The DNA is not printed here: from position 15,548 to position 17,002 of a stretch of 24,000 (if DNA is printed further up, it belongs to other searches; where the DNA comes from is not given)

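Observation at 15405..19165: hgcAB mercury-methylation genes attached to the 3' end of a complete arsR-arsC-acr3 arsenic-resistance operon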

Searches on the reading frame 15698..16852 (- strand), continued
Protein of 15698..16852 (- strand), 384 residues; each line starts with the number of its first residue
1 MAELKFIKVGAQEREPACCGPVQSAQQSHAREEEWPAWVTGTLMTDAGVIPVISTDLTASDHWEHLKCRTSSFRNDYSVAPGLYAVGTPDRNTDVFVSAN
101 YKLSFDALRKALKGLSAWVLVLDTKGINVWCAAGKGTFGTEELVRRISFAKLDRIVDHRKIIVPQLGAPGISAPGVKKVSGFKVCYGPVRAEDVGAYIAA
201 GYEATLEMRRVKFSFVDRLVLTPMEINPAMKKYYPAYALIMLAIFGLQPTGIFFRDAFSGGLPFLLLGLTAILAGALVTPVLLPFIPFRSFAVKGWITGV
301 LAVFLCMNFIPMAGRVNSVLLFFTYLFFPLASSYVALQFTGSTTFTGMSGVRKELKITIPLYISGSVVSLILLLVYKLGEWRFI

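Call 23: find_encoding_contigs(protein=P0014, flank=6000, max_places=2)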
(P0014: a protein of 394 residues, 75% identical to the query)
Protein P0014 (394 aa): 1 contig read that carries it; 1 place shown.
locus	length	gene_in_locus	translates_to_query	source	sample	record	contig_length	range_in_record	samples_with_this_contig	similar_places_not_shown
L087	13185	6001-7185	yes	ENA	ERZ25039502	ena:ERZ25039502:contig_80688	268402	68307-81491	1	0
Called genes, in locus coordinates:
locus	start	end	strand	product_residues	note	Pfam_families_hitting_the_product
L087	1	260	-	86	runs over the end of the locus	PF05016:ParE_toxin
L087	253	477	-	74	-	PF18506:RelB-like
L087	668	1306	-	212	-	PF02780:Transketolase_C, PF17147:PFOR_II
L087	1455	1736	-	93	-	PF01855:POR_N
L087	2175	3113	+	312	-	PF03773:ArsP_1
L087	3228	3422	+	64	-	PF13192:Thioredoxin_3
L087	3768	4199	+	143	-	PF01451:LMWPc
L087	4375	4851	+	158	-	PF01758:SBF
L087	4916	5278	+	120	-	-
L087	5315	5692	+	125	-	PF00085:Thioredoxin, PF13098:Thioredoxin_2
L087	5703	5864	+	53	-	-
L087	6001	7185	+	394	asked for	PF03599:CdhD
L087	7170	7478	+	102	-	PF13183:Fer4_8 (faint), PF12797:Fer4_2 (faint), PF00037:Fer4, PF12837:Fer4_6, PF13237:Fer4_10, PF12800:Fer4_4 (faint), PF12838:Fer4_7, PF13187:Fer4_9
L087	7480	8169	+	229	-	PF02683:DsbD_TM, PF13386:DsbD_2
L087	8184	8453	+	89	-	PF04542:Sigma70_r2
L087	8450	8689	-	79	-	-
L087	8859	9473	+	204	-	PF02627:CMD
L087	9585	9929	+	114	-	PF04542:Sigma70_r2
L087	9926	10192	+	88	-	PF07638:Sigma70_ECF (weak), PF08281:Sigma70_r4_2, PF04545:Sigma70_r4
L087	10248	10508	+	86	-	PF09851:SHOCT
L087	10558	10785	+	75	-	-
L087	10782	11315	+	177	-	PF08859:DGC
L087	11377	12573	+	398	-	PF12704:MacB_PCD, PF02687:FtsX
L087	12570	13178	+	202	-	-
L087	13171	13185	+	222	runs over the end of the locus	PF02463:SMC_N (faint), PF00005:ABC_tran, PF13304:AAA_21 (faint)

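Call 24: find_encoding_contigs(protein=P0021, flank=6000, max_places=1)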
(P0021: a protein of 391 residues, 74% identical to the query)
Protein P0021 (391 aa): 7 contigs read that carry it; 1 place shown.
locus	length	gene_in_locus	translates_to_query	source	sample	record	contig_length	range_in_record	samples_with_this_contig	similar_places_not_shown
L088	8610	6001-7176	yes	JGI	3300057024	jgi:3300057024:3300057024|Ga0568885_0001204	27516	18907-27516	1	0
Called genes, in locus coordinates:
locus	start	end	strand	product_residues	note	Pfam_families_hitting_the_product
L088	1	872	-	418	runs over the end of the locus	PF09699:Paired_CXXCH_1 (faint), PF14537:Cytochrom_c3_2 (faint)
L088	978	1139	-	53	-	-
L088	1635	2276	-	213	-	PF03473:MOSC, PF03475:YiiM_3-alpha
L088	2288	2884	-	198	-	PF01370:Epimerase (weak), PF13561:adh_short_C2, PF00106:adh_short, PF08659:KR (weak), PF23441:SDR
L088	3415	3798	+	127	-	PF12840:HTH_20, PF01022:HTH_5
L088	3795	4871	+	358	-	PF01758:SBF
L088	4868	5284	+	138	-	PF00085:Thioredoxin, PF13098:Thioredoxin_2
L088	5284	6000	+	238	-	PF00149:Metallophos, PF12850:Metallophos_2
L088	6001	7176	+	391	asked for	PF03599:CdhD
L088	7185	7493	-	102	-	-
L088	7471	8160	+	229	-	PF02683:DsbD_TM, PF13386:DsbD_2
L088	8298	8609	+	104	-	?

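Call 25: find_encoding_contigs(protein=P0038, flank=6000, max_places=1)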
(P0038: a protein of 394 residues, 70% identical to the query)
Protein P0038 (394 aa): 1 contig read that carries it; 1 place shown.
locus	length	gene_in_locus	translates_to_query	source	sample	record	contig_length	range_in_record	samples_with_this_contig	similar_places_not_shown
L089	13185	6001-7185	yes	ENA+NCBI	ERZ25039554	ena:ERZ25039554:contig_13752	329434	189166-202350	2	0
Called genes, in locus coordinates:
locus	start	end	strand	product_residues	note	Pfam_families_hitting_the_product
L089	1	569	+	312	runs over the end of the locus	PF03773:ArsP_1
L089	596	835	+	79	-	PF13192:Thioredoxin_3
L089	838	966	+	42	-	-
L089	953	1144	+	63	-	-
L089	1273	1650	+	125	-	PF01451:LMWPc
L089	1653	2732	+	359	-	PF01758:SBF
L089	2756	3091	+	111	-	PF06953:ArsD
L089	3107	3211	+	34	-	-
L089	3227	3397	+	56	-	-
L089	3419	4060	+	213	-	PF01656:CbiA, PF02374:ArsA_ATPase, PF10609:ParA (faint), PF13614:AAA_31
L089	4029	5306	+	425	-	PF02374:ArsA_ATPase, PF01656:CbiA (weak), PF02374:ArsA_ATPase, PF13614:AAA_31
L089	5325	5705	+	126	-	PF00085:Thioredoxin, PF13098:Thioredoxin_2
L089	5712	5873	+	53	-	-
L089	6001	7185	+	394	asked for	PF03599:CdhD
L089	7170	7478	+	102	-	PF13183:Fer4_8 (faint), PF12797:Fer4_2 (weak), PF13237:Fer4_10 (weak), PF00037:Fer4, PF12837:Fer4_6, PF13484:Fer4_16 (faint), PF12838:Fer4_7, PF13187:Fer4_9, +1 more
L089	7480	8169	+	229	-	PF02683:DsbD_TM, PF13386:DsbD_2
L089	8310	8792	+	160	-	PF26390:MamS_MamX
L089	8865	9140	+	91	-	-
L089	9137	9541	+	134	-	PF01980:TrmO_N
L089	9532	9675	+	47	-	-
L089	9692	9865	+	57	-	-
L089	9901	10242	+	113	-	PF01458:SUFBD_core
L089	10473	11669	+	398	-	PF25917:BSH_RND (weak), PF25973:BSH_CzcB (weak), PF25954:Beta-barrel_RND_2, PF25975:CzcB_C (weak), PF25989:YknX_C (weak)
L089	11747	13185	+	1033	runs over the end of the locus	PF00873:ACR_tran, PF03176:MMPL (weak)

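Call 26: find_encoding_contigs(protein=P0066, flank=6000, max_places=1)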
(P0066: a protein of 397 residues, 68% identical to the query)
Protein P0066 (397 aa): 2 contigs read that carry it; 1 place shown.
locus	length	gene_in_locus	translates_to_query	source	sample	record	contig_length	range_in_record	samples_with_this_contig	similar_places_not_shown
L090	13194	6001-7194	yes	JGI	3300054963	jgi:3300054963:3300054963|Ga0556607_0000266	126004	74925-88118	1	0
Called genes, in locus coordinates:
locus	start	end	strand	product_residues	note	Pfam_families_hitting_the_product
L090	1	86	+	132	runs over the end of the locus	PF00085:Thioredoxin, PF13098:Thioredoxin_2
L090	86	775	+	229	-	PF02683:DsbD_TM, PF13386:DsbD_2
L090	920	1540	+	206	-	PF02663:FmdE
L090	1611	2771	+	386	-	PF02417:Chromate_transp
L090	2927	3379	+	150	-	PF26390:MamS_MamX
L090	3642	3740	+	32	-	-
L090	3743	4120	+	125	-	PF12840:HTH_20, PF01022:HTH_5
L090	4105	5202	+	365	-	PF01758:SBF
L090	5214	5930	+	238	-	PF00149:Metallophos, PF12850:Metallophos_2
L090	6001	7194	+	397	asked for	PF03599:CdhD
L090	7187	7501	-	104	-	-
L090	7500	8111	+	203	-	PF07638:Sigma70_ECF, PF04542:Sigma70_r2, PF08281:Sigma70_r4_2, PF04545:Sigma70_r4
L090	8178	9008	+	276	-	-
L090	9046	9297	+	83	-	PF02627:CMD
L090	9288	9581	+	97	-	-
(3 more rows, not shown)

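Call 27: find_encoding_contigs(protein=P0073, flank=6000, max_places=1)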
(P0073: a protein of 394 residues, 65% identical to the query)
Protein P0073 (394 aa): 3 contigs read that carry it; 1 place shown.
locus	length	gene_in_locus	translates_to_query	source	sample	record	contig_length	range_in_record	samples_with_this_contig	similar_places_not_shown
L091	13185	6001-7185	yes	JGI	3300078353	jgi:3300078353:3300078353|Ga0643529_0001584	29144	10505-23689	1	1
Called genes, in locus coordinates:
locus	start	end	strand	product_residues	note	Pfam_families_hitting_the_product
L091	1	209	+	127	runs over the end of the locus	PF12840:HTH_20, PF01022:HTH_5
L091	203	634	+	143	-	PF01451:LMWPc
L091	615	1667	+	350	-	PF13593:SBF_like, PF01758:SBF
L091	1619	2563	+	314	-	PF00582:Usp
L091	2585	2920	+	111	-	PF06953:ArsD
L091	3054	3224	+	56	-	-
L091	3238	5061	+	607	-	PF00142:Fer4_NifH (faint), PF01656:CbiA, PF02374:ArsA_ATPase, PF13614:AAA_31, PF01656:CbiA (weak), PF02374:ArsA_ATPase, PF13614:AAA_31, PF02374:ArsA_ATPase, +6 more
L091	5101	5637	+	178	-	PF00085:Thioredoxin, PF13098:Thioredoxin_2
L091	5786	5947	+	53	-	-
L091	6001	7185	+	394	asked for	PF03599:CdhD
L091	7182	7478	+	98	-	PF13183:Fer4_8 (faint), PF14697:Fer4_21 (faint), PF13484:Fer4_16 (faint), PF00037:Fer4 (weak), PF13237:Fer4_10, PF12838:Fer4_7, PF13187:Fer4_9, PF12797:Fer4_2 (weak), +3 more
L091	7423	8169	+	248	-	PF02683:DsbD_TM, PF13386:DsbD_2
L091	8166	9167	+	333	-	PF07884:VKOR (weak)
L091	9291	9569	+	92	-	-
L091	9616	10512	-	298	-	PF00126:HTH_1, PF03466:LysR_substrate, PF12727:PBP_like (weak)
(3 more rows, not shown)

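Call 33: find_related_loci(query=window:15698-16852:-, collection=metagenome_contigs, flank=6000)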
Query window:15698-16852:- (384 aa) in metagenome_contigs; peptide patterns used: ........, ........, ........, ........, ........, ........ (x = any residue, [..] = any of these).
600 stretches matched a pattern (row limit reached: there are more); 596 encode a relative of the query (tblastn E <= 1e-3); the best 80 are kept; 80 distinct loci.
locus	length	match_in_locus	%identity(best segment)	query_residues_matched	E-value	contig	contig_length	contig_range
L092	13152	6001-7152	99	1-384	0e+0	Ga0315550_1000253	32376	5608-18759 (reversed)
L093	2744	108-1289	67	1-384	0e+0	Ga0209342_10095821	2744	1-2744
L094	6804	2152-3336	58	1-384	3e-151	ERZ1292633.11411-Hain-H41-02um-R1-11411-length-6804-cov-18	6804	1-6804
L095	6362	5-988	67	53-381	3e-151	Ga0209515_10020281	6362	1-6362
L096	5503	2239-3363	63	1-382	2e-151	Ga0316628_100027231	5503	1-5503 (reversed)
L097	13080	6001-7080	59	14-384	7e-146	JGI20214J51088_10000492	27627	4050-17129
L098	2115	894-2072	56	1-384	1e-149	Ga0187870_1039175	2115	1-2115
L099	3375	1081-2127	60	32-381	3e-145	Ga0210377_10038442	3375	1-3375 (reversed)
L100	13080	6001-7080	57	21-381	2e-138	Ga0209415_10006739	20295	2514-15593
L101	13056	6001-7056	57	32-384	1e-137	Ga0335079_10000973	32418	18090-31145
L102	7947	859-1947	58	21-384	1e-137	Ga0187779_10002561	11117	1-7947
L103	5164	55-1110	59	32-384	2e-138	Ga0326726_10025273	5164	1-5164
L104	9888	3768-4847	57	21-381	4e-137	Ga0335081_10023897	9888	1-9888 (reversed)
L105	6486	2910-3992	58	20-381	3e-137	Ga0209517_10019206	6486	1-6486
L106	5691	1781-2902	56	4-381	5e-137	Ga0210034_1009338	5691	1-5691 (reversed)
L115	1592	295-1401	54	18-384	8e-132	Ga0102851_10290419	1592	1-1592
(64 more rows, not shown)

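Call 46: search_solved_structures(query=window:15698-16852:-, max_evalue=0.001, show_alignments=1)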
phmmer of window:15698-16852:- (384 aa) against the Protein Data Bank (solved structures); distinct sequences matched with E-value up to 0.001: 3.
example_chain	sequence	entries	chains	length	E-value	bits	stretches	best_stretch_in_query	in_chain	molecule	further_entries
2h9a_A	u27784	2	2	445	7.5e-09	38.1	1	76-199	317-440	Carbon monoxide dehydrogenase corrinoid/iron-sulfur protein, gamma subunit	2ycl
4c1n_A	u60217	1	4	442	8.9e-09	37.9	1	76-198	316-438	CARBON MONOXIDE DEHYDROGENASE CORRINOID/IRON-SULFUR PROTEIN, GAMMA SUBUNIT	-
4djd_C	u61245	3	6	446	3.3e-07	32.7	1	80-200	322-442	Corrinoid/iron-sulfur protein large subunit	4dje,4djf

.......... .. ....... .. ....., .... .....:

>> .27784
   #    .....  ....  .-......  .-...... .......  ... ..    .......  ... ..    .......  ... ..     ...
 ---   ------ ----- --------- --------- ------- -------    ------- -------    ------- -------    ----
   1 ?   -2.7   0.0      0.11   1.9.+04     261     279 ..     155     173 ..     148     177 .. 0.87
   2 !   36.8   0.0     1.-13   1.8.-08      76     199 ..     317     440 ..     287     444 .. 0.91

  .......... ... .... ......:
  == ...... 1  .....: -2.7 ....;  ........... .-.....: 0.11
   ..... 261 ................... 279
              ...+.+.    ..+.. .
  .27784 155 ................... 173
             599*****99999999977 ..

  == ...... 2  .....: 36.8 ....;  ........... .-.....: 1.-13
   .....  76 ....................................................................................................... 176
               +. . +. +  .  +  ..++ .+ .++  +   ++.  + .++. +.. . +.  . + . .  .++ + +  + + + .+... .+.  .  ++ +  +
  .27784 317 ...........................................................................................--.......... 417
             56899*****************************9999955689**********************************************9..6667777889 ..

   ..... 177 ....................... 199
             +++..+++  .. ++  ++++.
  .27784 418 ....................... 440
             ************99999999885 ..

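Call 48: search_protein_families(library=pfam, proteins=[L089:5712-5873:+, L088:5284-6000:+, L089:5325-5705:+, L089:7480-8169:+, L087:2175-3113:+, L089:596-835:+], max_evalue=0.01)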
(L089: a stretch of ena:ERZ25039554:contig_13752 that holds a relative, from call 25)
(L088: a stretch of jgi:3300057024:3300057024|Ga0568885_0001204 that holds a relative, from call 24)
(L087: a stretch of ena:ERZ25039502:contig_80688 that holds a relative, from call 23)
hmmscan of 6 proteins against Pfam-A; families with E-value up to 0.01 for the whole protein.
L089:5712-5873:+ (53 aa): 1 family
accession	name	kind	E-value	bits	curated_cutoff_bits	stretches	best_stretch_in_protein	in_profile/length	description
PF04324.20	Fer2_BFD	-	0.0016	19.2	26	1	5-30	1-24/50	BFD-like [2Fe-2S] binding domain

L088:5284-6000:+ (238 aa): 2 families
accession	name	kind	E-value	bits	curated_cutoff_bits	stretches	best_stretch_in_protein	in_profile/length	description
PF12850.12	Metallophos_2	-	5.2e-29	101.7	27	1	1-199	1-152/154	Calcineurin-like phosphoesterase superfamily domain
PF00149.33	Metallophos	-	8.3e-13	49.6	21.5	1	1-165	1-191/191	Calcineurin-like phosphoesterase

L089:5325-5705:+ (126 aa): 5 families
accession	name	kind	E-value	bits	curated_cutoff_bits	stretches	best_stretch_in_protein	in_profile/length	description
PF13098.12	Thioredoxin_2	-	9.7e-11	42.4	27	1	33-121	1-104/104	Thioredoxin-like domain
PF00085.26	Thioredoxin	-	3.2e-10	40.4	23.5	1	37-112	18-92/103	Thioredoxin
PF13905.12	Thioredoxin_8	-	1.7e-05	25.5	27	1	37-83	1-49/94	Thioredoxin-like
PF13728.12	TraF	-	0.0028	17.9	23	1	19-102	113-203/224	F plasmid transfer operon protein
PF13899.12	Thioredoxin_7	-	0.0085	16.6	27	0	26-99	6-82/83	Thioredoxin-like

L089:7480-8169:+ (229 aa): 2 families
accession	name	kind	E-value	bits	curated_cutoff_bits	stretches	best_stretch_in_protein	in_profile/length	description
PF02683.22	DsbD_TM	-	1.4e-24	87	27.1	1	20-223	5-213/219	Cytochrome C biogenesis protein transmembrane domain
PF13386.12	DsbD_2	-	4.4e-12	46.8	24.9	1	23-223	2-199/199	Cytochrome C biogenesis protein transmembrane region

L087:2175-3113:+ (312 aa): 1 family
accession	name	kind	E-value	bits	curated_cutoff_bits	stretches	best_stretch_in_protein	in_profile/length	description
PF03773.19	ArsP_1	-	2.6e-81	273.4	32.3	1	22-291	2-271/294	Predicted permease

L089:596-835:+ (79 aa): 1 family
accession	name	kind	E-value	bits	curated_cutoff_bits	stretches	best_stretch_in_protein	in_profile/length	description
PF13192.12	Thioredoxin_3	-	5e-25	87.8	24.8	1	1-76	1-76/76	Thioredoxin domain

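Call 60: list_cluster_members(proteins=[window:15698-16852:-, P0005, P0075])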
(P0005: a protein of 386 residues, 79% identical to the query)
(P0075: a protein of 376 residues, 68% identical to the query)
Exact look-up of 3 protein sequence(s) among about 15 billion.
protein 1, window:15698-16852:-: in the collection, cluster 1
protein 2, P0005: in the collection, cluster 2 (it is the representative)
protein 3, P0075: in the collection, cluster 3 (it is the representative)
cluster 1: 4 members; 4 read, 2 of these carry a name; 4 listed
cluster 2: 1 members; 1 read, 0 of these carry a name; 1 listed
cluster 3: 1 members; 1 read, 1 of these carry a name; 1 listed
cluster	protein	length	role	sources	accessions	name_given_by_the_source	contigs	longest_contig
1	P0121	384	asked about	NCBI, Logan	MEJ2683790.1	MAG: mercury methylation corrinoid protein HgcA [Candidatus Sulfobium sp.]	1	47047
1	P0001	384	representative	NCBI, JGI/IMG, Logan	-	-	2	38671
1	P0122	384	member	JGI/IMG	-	CO dehydrogenase/acetyl-CoA synthase delta subunit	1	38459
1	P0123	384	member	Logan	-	-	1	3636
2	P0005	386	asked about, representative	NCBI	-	-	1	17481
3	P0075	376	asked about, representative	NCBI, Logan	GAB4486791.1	MAG: mercury methylation corrinoid protein HgcA [Thermodesulfovibrionales bacterium]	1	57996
